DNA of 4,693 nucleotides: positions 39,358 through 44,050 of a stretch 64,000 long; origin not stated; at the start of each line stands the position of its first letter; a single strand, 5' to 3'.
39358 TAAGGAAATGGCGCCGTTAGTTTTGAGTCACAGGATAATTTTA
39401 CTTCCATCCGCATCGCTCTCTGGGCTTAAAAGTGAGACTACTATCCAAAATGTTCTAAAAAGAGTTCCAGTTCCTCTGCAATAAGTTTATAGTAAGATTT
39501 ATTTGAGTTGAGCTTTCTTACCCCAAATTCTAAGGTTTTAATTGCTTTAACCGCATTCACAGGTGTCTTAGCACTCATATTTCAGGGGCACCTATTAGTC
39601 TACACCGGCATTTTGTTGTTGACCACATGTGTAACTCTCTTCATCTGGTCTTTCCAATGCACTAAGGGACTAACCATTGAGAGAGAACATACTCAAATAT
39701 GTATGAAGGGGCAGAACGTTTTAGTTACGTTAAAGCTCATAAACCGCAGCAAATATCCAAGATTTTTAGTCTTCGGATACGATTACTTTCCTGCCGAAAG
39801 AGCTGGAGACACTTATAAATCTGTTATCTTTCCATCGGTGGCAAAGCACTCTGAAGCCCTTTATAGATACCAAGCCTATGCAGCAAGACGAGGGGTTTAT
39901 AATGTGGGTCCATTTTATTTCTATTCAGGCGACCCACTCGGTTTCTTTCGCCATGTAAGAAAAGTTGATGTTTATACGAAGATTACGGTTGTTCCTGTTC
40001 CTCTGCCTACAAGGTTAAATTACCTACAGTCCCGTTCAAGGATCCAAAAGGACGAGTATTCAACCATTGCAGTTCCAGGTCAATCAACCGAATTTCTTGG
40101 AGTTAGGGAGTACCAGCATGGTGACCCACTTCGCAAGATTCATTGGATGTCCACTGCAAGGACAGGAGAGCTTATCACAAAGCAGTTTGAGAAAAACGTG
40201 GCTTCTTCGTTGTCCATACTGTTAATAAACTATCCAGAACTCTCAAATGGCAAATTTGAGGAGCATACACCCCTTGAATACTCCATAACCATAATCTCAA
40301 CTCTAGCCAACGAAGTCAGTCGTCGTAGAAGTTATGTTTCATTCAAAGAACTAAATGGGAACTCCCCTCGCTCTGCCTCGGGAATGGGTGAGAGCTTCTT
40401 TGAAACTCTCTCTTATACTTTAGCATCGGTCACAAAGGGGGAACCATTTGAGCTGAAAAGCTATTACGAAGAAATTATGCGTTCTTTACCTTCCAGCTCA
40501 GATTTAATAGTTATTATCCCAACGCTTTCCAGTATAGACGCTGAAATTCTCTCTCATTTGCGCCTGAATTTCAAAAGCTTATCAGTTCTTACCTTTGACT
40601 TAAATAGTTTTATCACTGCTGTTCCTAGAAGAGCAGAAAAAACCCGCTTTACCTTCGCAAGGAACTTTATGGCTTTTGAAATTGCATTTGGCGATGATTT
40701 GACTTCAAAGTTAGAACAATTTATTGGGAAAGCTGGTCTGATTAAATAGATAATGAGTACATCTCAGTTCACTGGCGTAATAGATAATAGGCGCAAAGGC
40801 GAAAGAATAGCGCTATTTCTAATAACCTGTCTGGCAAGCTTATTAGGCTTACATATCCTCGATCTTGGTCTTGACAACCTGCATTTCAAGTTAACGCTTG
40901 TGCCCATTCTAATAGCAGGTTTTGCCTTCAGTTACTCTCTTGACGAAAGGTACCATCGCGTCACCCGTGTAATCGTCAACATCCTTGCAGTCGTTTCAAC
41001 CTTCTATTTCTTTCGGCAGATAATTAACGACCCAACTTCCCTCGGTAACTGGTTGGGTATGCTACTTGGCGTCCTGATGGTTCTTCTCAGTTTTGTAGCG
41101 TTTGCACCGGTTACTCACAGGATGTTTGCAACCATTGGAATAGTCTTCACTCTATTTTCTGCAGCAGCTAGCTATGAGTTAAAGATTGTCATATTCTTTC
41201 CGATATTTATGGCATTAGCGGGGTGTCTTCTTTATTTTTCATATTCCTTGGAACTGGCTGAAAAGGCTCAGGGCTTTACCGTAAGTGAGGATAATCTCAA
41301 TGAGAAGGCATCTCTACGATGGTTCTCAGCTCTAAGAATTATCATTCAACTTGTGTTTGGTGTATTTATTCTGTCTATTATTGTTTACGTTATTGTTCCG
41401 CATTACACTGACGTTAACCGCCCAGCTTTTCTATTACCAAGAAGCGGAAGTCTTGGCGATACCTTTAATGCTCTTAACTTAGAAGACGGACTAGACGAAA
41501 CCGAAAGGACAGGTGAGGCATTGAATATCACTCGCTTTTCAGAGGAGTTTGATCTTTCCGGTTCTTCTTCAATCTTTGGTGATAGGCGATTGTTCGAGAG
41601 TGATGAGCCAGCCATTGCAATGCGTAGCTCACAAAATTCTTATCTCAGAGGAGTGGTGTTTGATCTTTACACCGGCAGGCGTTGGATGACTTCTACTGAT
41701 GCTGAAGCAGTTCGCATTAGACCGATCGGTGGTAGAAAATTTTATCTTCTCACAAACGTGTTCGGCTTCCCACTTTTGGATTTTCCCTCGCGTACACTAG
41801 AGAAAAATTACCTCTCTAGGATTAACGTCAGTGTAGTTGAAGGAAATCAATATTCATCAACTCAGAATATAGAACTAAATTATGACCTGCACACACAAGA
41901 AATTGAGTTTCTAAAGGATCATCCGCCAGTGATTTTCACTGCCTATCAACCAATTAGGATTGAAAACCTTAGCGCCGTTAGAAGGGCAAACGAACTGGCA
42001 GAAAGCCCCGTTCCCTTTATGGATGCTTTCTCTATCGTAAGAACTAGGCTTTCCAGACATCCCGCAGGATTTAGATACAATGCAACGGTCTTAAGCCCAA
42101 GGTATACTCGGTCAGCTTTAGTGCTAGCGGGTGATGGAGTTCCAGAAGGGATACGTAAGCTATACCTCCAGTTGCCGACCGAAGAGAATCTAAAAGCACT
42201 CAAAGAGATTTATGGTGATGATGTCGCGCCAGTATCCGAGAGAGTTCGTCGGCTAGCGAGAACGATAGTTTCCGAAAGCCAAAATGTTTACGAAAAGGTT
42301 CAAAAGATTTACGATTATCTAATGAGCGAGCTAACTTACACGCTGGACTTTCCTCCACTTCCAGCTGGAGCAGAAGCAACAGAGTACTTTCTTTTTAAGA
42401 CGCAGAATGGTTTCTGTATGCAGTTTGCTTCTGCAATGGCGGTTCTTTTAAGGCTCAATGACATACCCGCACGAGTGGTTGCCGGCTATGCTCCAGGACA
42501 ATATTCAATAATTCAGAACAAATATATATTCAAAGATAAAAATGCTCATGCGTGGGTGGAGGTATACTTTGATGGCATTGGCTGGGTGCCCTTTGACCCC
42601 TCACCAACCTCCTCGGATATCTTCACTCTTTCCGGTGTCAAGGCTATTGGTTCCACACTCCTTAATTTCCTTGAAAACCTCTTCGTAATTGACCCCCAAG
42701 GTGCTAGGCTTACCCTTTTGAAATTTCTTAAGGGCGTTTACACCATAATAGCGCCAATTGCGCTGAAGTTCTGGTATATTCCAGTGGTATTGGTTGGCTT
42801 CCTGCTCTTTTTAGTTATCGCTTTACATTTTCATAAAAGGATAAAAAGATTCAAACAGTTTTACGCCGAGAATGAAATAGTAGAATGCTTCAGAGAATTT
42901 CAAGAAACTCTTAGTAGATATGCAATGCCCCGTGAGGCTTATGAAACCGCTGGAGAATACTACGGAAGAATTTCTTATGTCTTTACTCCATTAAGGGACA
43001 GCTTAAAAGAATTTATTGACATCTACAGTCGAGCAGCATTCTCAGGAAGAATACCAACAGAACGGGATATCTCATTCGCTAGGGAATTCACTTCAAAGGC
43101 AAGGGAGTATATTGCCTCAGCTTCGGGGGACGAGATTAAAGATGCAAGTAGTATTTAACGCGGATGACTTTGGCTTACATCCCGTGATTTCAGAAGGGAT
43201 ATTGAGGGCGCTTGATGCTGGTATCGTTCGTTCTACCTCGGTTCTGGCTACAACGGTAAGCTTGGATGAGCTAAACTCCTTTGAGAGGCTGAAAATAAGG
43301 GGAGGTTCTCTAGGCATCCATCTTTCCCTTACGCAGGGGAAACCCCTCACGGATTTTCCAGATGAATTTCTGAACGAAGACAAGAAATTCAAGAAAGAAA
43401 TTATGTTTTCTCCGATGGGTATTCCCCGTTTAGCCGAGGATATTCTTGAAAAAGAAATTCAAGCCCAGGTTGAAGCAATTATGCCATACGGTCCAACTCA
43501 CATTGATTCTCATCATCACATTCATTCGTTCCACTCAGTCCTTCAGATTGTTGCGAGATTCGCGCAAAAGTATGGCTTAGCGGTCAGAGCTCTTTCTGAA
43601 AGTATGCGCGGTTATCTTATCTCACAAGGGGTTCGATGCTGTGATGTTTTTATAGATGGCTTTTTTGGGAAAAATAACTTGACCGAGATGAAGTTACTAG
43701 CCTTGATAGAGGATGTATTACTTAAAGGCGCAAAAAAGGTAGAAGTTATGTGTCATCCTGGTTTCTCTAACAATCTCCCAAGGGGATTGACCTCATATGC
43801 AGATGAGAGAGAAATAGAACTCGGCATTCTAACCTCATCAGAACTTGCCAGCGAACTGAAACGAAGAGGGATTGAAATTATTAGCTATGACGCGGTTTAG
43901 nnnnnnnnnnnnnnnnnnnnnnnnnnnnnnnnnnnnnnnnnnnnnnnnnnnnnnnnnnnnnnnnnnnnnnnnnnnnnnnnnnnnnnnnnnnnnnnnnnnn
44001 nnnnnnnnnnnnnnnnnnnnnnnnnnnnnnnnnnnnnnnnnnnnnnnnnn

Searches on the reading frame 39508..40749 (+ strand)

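Call 17: search_protein_families(library=ncbifam, proteins=[window:39508-40749:+], max_evalue=0.001)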
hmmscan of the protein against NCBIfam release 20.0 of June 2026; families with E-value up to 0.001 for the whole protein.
window:39508-40749:+ (413 aa): 0 families

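Call 18: search_protein_families(library=pfam, proteins=[window:39508-40749:+], max_evalue=0.001)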
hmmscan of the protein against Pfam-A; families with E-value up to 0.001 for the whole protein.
window:39508-40749:+ (413 aa): 1 family
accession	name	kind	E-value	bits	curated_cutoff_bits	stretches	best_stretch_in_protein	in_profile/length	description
PF01882.25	DUF58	-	2.4e-07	30.6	23.4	1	199-236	2-39/216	Protein of unknown function DUF58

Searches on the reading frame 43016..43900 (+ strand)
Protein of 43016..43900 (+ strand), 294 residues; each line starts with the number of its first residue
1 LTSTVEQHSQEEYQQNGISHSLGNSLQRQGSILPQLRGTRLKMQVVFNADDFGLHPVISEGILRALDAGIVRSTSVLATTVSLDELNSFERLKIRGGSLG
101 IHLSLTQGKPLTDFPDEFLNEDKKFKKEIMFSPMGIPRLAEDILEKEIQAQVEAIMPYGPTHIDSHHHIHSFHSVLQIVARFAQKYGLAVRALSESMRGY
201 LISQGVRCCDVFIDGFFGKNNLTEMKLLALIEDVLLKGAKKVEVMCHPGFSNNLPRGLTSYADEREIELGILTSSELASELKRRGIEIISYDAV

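Call 17: search_protein_families(library=ncbifam, proteins=[window:43016-43900:+], max_evalue=0.001)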
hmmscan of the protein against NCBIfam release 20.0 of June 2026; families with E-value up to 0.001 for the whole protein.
window:43016-43900:+ (294 aa): 2 families
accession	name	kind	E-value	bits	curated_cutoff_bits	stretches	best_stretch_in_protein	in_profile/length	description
NF002559.0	PRK02134.1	equivalog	4.7e-54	183.6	227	1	42-293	2-248/249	chitin disaccharide deacetylase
TIGR03473.1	HpnK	hypoth_equivalog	2.2e-21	76.4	232.6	1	44-196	3-161/283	hopanoid biosynthesis-associated protein HpnK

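Call 18: search_protein_families(library=pfam, proteins=[window:43016-43900:+], max_evalue=0.001)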
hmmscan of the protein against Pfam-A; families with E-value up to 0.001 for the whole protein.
window:43016-43900:+ (294 aa): 1 family
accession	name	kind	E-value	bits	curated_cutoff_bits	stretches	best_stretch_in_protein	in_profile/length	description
PF04794.17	YdjC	-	5.4e-43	148.2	29.7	1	45-282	2-265/266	YdjC-like protein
